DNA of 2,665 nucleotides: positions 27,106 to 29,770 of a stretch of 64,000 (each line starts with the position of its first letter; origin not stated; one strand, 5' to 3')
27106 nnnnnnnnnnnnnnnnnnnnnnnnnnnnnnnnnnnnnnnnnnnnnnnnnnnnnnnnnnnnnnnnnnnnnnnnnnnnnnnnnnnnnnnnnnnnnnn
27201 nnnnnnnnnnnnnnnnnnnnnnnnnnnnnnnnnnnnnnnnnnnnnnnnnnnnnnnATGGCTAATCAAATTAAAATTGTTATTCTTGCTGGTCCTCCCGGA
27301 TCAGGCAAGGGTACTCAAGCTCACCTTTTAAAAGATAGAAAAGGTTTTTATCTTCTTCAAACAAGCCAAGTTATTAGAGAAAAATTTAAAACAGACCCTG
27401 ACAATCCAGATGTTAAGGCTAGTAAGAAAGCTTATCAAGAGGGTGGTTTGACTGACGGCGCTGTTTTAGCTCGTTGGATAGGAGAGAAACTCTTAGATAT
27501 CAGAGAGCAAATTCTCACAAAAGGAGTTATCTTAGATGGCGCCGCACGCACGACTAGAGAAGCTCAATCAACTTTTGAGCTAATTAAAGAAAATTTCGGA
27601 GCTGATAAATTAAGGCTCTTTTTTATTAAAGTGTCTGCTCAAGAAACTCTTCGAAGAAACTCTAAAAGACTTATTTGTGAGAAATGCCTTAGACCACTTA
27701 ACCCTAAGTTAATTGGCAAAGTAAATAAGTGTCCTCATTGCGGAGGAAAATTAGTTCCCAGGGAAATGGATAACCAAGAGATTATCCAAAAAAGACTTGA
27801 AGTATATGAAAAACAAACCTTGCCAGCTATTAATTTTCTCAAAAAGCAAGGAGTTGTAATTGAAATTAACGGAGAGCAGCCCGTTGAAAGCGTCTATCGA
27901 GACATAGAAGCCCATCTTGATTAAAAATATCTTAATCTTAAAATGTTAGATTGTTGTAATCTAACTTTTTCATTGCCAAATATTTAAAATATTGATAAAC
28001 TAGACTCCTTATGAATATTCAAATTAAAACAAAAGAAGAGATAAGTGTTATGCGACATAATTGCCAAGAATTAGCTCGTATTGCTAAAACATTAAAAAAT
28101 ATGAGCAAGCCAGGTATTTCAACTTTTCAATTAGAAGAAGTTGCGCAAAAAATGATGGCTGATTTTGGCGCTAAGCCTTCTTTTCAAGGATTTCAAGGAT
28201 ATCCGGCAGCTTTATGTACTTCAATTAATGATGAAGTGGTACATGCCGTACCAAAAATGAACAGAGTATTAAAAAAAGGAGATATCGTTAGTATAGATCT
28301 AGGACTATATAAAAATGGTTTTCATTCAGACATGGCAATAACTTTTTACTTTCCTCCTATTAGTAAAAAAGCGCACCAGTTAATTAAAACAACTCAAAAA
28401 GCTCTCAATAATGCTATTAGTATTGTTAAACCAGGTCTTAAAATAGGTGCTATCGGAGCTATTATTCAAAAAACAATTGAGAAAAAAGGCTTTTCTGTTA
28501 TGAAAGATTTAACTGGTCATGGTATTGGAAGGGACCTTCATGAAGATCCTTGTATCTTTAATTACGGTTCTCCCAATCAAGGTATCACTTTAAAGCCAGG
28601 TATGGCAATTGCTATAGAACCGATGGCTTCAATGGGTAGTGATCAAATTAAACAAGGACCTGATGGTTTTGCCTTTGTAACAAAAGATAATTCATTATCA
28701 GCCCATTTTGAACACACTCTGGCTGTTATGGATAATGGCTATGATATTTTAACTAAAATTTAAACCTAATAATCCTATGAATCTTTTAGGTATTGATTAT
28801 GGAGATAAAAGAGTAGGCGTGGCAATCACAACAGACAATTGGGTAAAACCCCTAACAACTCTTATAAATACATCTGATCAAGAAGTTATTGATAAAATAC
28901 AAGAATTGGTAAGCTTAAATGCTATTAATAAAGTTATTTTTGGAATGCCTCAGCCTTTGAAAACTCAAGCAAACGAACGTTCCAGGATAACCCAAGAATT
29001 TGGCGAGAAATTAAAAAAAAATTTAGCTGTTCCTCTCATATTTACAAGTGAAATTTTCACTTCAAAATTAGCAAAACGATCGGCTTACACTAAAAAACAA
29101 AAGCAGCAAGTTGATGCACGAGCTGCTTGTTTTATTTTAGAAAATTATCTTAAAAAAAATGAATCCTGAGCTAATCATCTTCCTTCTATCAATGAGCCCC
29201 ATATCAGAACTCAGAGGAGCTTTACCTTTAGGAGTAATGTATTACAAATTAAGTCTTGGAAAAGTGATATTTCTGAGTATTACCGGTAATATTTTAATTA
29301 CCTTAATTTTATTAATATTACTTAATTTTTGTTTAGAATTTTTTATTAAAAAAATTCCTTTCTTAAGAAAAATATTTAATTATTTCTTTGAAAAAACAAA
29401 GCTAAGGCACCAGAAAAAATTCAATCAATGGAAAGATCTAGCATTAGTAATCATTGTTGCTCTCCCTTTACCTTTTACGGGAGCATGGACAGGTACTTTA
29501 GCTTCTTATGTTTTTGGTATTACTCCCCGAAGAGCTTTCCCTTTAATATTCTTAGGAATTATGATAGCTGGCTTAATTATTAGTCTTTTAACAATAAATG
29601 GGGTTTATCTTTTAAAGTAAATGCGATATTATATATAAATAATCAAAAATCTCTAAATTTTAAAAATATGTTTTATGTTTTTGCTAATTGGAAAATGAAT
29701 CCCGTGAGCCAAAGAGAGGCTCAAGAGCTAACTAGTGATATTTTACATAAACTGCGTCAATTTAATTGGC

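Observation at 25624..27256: rpsE, rpmD and rplO are missing between rplR and secY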

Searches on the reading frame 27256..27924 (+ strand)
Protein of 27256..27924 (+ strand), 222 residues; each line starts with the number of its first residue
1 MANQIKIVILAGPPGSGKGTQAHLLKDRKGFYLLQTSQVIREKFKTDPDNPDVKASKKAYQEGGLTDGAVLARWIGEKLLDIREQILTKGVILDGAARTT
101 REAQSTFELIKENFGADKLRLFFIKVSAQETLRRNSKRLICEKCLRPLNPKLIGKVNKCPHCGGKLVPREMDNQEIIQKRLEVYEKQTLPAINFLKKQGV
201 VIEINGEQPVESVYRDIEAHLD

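Call 4: search_protein_families(library=pfam, proteins=[window:27256-27924:+])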
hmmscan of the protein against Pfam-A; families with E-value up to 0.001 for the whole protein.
window:27256-27924:+ (222 aa): 3 families
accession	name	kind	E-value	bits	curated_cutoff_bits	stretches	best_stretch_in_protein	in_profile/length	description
PF00406.28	ADK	-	1.7e-19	70.8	26.8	1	10-199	1-150/151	Adenylate kinase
PF13207.12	AAA_17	-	1.1e-10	42.3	27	1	12-134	2-118/136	AAA domain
PF13671.12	AAA_33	-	7.1e-06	26.8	27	1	8-138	2-118/143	AAA domain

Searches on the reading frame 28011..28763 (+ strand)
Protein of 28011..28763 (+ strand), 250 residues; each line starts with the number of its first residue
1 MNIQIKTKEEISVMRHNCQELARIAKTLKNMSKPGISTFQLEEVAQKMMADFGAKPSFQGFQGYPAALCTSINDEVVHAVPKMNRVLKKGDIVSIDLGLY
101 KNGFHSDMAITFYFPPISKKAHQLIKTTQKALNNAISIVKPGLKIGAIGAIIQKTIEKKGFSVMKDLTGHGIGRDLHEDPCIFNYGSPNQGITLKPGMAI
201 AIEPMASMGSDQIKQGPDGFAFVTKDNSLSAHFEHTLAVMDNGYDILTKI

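Call 4: search_protein_families(library=pfam, proteins=[window:28011-28763:+])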
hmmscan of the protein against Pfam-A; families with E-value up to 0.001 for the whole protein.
window:28011-28763:+ (250 aa): 1 family
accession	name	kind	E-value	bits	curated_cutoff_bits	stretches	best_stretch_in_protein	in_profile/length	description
PF00557.29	Peptidase_M24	-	3.2e-44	151.6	23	1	14-239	3-206/208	Metallopeptidase family M24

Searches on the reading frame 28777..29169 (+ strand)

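Call 4: search_protein_families(library=pfam, proteins=[window:28777-29169:+])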
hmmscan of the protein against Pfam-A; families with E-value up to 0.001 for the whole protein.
window:28777-29169:+ (130 aa): 1 family
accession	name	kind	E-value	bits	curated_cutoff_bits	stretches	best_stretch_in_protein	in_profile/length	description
PF03652.20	RuvX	-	2.1e-28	99.8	29.2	1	1-126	1-133/134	Holliday junction resolvase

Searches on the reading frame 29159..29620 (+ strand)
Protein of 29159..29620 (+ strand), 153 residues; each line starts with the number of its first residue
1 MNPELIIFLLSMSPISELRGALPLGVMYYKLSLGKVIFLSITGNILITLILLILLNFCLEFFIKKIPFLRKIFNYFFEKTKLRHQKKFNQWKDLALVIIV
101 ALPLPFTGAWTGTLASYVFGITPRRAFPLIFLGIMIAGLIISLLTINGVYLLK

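Call 4: search_protein_families(library=pfam, proteins=[window:29159-29620:+])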
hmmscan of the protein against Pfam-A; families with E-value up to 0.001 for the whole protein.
window:29159-29620:+ (153 aa): 1 family
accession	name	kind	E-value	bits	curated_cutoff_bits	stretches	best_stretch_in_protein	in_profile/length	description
PF06695.16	Sm_multidrug_ex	-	7.7e-30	104.4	30.7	1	17-140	1-121/121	Putative small multi-drug export protein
